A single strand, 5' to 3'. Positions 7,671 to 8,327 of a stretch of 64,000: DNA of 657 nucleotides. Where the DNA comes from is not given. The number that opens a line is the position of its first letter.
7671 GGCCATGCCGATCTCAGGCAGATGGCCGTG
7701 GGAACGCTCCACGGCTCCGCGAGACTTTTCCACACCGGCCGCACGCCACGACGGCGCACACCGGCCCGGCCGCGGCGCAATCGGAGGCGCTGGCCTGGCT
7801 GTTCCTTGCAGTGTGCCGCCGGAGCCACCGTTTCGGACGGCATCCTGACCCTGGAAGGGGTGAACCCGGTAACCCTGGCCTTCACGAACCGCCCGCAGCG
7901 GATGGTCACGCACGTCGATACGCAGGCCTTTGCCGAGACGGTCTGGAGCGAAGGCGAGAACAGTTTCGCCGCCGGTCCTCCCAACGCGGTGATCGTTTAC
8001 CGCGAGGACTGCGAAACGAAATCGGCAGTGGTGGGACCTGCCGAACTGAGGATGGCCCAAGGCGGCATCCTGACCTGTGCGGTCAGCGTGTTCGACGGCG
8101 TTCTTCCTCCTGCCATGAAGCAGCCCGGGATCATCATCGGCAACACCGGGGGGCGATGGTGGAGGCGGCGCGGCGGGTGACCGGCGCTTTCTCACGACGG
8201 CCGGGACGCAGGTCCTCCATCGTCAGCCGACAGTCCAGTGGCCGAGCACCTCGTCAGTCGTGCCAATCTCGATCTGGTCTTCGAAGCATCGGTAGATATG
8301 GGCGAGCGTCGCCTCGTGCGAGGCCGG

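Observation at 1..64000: Unusually many disrupted genes: homopolymer-linked frameshifts (likely sequencing error) mixed with nonsense codons, a tandem duplication and truncations (likely real decay)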

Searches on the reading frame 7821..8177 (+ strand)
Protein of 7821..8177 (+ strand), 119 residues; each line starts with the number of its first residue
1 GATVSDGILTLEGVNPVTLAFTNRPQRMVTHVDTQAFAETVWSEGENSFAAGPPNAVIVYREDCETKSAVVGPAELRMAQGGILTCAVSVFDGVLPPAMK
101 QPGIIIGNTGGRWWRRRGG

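Call 47: search_solved_structures(query=window:7821-8177:+, max_evalue=1, show_alignments=2)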
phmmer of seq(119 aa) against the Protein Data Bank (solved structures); distinct sequences matched with E-value up to 1: 0.
